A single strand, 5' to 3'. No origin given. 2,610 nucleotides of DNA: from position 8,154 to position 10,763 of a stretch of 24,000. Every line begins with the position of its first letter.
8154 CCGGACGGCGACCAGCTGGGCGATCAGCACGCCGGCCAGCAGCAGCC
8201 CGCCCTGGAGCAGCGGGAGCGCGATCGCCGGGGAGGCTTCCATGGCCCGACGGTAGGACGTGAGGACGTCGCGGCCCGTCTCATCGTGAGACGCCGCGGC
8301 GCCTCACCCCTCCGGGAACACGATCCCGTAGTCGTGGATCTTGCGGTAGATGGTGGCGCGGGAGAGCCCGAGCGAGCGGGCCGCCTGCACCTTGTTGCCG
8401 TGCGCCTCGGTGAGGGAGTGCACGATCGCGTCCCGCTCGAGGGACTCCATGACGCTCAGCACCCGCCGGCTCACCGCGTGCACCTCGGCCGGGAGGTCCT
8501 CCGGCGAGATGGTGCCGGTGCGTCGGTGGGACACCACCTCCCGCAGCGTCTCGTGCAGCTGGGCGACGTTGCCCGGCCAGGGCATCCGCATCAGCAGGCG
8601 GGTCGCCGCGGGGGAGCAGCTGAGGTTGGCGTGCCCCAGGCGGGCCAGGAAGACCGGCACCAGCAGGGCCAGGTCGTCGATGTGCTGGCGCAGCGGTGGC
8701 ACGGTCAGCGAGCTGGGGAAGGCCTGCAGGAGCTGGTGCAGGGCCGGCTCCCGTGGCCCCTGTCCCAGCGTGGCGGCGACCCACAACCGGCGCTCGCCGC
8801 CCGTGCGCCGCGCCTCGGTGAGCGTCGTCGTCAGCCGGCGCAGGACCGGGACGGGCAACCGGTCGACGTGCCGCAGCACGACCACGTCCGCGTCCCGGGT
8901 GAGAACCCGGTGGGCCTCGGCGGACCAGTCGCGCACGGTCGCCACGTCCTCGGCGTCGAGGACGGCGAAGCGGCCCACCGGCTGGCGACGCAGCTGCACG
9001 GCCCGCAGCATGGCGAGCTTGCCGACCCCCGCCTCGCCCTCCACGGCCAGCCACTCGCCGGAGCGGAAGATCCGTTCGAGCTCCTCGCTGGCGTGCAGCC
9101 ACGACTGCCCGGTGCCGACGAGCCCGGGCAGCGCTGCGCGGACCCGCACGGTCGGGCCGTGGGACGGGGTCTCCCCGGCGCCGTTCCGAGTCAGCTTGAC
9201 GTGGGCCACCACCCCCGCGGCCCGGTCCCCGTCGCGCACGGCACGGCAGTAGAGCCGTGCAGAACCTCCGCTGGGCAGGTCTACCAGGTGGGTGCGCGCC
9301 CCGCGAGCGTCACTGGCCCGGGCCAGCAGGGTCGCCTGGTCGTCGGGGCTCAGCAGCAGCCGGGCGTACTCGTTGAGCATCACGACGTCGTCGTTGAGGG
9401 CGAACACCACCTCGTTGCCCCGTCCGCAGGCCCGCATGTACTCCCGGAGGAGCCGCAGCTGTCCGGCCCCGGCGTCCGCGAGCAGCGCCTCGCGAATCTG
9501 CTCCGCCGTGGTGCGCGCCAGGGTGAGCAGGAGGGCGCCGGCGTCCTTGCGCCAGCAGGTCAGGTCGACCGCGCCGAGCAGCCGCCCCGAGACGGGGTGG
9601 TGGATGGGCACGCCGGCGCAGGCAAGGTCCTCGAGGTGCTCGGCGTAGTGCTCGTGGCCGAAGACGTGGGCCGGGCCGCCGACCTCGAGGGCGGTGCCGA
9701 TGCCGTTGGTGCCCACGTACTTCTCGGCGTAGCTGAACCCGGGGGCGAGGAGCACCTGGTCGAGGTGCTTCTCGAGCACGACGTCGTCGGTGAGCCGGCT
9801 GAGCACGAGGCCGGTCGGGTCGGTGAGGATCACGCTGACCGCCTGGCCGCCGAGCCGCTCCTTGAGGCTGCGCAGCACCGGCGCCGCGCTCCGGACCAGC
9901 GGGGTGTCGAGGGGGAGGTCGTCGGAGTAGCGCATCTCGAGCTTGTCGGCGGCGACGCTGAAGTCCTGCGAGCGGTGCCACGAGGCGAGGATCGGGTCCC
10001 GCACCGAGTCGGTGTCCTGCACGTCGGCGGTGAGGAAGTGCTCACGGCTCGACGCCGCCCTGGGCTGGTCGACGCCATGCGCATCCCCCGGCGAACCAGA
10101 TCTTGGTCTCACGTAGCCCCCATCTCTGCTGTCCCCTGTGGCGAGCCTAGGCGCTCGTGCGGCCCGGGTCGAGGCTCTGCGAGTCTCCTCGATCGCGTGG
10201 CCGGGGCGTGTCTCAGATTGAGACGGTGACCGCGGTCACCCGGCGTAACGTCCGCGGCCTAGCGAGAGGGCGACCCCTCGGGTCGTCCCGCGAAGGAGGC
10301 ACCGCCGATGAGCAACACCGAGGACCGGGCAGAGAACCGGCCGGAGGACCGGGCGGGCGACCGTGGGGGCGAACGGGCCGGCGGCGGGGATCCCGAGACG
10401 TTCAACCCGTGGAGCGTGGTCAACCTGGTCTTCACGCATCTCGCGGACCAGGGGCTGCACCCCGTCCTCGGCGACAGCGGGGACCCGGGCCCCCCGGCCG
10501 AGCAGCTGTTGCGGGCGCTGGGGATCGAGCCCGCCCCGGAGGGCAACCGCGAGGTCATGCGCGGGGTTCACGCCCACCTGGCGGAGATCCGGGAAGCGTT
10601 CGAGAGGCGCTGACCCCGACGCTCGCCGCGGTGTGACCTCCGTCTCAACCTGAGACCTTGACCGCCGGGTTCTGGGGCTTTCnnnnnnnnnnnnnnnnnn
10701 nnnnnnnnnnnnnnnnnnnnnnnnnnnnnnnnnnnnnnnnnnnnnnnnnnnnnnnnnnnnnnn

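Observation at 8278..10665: Perfect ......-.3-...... dyad occurs three times, all in intergenic DNA around the regulator and monooxygenase promoter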

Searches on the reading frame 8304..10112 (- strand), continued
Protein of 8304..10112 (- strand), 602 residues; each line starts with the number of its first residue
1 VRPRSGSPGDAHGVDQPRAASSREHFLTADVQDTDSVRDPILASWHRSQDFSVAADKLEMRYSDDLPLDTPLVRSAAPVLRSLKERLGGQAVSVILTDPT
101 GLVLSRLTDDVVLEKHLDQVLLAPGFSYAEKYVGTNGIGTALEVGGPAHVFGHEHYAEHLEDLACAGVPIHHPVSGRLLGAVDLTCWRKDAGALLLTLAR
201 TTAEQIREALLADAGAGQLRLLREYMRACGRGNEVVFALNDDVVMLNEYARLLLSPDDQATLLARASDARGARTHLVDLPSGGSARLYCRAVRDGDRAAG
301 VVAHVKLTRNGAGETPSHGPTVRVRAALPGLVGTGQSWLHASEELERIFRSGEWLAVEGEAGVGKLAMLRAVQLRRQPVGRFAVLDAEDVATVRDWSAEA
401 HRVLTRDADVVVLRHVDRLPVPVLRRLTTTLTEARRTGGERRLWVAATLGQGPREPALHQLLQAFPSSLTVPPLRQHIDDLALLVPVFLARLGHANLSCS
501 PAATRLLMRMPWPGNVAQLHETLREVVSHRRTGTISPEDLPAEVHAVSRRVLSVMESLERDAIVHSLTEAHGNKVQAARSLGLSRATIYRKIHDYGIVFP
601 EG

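Call 49: find_encoding_contigs(protein=P0125, flank=10000, max_places=2)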
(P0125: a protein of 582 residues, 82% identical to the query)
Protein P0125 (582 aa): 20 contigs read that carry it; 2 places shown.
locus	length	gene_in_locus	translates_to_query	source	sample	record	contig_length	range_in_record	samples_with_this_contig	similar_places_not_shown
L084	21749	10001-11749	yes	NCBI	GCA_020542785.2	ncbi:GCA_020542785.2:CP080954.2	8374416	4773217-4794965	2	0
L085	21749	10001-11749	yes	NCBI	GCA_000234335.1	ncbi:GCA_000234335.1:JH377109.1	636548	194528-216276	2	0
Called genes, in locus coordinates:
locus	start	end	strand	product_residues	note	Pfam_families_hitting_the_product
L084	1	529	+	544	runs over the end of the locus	PF02332:Phenol_Hydrox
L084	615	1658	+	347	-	PF00111:Fer2, PF00970:FAD_binding_6, PF00175:NAD_binding_1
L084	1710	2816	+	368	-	PF02332:Phenol_Hydrox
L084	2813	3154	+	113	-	PF02406:MmoB_DmpM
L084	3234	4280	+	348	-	PF04909:Amidohydro_2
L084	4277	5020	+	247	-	PF01883:FeS_assembly_P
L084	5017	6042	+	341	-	PF08240:ADH_N, PF00107:ADH_zinc_N, PF13602:ADH_zinc_N_2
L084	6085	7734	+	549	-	PF00118:Cpn60_TCP1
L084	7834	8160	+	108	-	PF03992:ABM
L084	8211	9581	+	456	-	PF01565:FAD_binding_4, PF02913:FAD-oxidase_C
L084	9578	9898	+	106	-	-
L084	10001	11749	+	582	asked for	PF26965:MimR_N, PF26961:MimR, PF25601:AAA_lid_14, PF02954:HTH_8, PF18024:HTH_50 (weak)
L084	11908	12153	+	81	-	-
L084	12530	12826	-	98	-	PF03992:ABM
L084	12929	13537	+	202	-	PF27099:Rv1733c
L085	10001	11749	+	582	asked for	PF26965:MimR_N, PF26961:MimR, PF25601:AAA_lid_14, PF02954:HTH_8, PF18024:HTH_50 (weak)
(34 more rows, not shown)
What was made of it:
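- Tried and rejected: The genome scan was already spent, and the R. opacus locus is cut inside prmA (call 49).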

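Call 50: find_encoding_contigs(protein=P0198, flank=10000, max_places=1)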
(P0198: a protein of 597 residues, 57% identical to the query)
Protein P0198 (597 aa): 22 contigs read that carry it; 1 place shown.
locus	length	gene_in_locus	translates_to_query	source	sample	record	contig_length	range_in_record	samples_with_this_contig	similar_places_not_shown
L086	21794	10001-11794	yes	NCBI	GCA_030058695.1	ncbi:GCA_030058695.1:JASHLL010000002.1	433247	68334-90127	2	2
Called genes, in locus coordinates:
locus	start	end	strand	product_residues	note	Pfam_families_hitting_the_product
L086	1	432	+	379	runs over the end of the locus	PF00196:GerE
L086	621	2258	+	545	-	PF02332:Phenol_Hydrox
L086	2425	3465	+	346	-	PF00111:Fer2, PF00970:FAD_binding_6, PF00175:NAD_binding_1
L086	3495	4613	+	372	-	PF02332:Phenol_Hydrox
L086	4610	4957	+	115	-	PF02406:MmoB_DmpM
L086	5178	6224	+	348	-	PF04909:Amidohydro_2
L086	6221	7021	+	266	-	PF01883:FeS_assembly_P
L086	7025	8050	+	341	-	PF08240:ADH_N, PF00107:ADH_zinc_N, PF13602:ADH_zinc_N_2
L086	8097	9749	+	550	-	PF00118:Cpn60_TCP1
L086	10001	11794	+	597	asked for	PF26965:MimR_N, PF26961:MimR, PF25601:AAA_lid_14, PF02954:HTH_8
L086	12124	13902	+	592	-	PF02771:Acyl-CoA_dh_N (weak), PF02770:Acyl-CoA_dh_M, PF00441:Acyl-CoA_dh_1, PF12806:Acyl-CoA_dh_C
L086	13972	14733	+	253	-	PF00106:adh_short, PF01370:Epimerase (weak), PF08659:KR, PF13561:adh_short_C2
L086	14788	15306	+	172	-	PF03703:bPH_2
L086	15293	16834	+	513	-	PF03703:bPH_2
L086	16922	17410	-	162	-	PF00293:NUDIX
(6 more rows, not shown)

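Call 51: find_encoding_contigs(protein=P0155, flank=10000, max_places=1)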
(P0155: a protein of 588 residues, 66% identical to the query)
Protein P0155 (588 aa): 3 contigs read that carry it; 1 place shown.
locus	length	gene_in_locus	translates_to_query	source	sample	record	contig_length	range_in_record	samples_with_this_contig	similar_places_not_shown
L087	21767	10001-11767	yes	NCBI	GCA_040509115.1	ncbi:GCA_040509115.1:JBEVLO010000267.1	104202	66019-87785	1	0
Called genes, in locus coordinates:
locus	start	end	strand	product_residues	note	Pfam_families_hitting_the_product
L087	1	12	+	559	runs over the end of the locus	PF09818:ABC_ATPase (faint), PF01935:DUF87 (faint), PF03193:RsgA_GTPase (faint), PF00005:ABC_tran, PF13555:AAA_29 (weak), PF13304:AAA_21 (weak), PF00005:ABC_tran, PF02463:SMC_N (weak), +7 more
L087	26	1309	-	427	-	PF00296:Bac_luciferase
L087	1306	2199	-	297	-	-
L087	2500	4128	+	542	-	PF02332:Phenol_Hydrox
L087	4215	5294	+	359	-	PF00111:Fer2, PF00970:FAD_binding_6, PF00175:NAD_binding_1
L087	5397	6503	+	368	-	PF02332:Phenol_Hydrox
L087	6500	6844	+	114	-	PF02406:MmoB_DmpM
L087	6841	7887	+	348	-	PF08240:ADH_N, PF00107:ADH_zinc_N, PF13602:ADH_zinc_N_2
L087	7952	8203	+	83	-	-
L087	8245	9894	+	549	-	PF00118:Cpn60_TCP1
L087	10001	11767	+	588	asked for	PF26965:MimR_N, PF26961:MimR, PF25601:AAA_lid_14, PF02954:HTH_8, PF18024:HTH_50 (faint)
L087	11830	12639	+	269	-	PF13622:4HBT_3, PF20789:4HBT_3C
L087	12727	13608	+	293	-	PF00892:EamA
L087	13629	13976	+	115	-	-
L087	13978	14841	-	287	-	PF00528:BPD_transp_1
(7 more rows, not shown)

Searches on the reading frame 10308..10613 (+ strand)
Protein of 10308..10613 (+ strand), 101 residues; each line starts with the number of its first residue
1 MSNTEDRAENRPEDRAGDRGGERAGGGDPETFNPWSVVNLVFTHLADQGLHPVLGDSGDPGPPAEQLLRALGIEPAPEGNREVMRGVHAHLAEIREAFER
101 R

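Call 6: search_protein_families(library=pfam, proteins=[window:10308-10613:+])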
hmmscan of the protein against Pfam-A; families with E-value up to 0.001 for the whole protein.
window:10308-10613:+ (101 aa): 0 families

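Call 13: search_protein_families(library=ncbifam, proteins=[window:10308-10613:+], max_evalue=0.01)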
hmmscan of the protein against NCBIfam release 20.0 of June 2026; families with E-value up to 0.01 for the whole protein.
window:10308-10613:+ (101 aa): 0 families

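Call 61: find_homologous_proteins(query=window:10308-10613:+, max_evalue=0.001)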
Query window:10308-10613:+ (101 aa): 2066 proteins with E <= 0.001 among 2087 candidates; the best 120 are listed.
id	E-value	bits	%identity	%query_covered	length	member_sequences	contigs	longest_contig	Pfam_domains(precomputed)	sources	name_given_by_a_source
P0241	1.0e-60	221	99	100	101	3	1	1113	-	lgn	-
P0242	9.7e-39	150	89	75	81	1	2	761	-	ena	-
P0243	2.5e-34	136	79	77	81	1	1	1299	-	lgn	-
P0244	2.6e-34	136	79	77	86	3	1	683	-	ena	-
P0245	4.0e-34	135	77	80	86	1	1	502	-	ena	-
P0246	6.3e-34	134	84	72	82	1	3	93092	-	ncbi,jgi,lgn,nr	ncbi:MAG: hypothetical protein JWR90_2128 [Marmoricola sp.]|jgi:hypothetical protein|nr:hypothetical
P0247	6.7e-34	134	81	74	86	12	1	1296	-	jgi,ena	-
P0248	7.2e-34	134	84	73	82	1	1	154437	-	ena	-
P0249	7.2e-34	134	87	68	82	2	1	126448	-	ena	-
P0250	9.3e-34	134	86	68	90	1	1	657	-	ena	-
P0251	1.2e-33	133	83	71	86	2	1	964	-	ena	-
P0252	2.0e-33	133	79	74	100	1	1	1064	-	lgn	-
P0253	2.2e-33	133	78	77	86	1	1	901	-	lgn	-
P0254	3.1e-33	132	81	74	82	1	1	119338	-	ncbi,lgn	-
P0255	3.2e-33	132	83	69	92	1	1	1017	-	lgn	-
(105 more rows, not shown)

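Call 65: search_protein_families(library=pfam, proteins=[window:10308-10610:+], max_evalue=10)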
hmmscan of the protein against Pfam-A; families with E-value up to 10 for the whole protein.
window:10308-10610:+ (101 aa): 0 families

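Call 68: predict_structure(alignment_id=A1)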
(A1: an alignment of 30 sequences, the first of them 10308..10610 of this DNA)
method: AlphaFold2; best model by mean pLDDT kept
length: 101 residues; sequences in the alignment: 30
mean_pLDDT: 61.0   pTM: 0.27
mean pLDDT of the five models: 61.0, 60.6, 59.8, 54.3, 53.3
residues with pLDDT >= 90: 0; 70-90: 33; 50-70: 46; < 50: 22
segments of 3 or more residues with pLDDT < 50: 1-3, 9-11, 20-29
pLDDT, mean of each block of 10 residues (from residue 1): 47 50 45 66 74 55 68 62 69 75 53
secondary structure, 60 per line:
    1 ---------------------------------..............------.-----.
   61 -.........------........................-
elements in order: H34-47 H62-70 H77-100
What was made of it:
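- Tried and rejected: The AlphaFold model is too weak (pLDDT 61, call 68) for a fold search.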
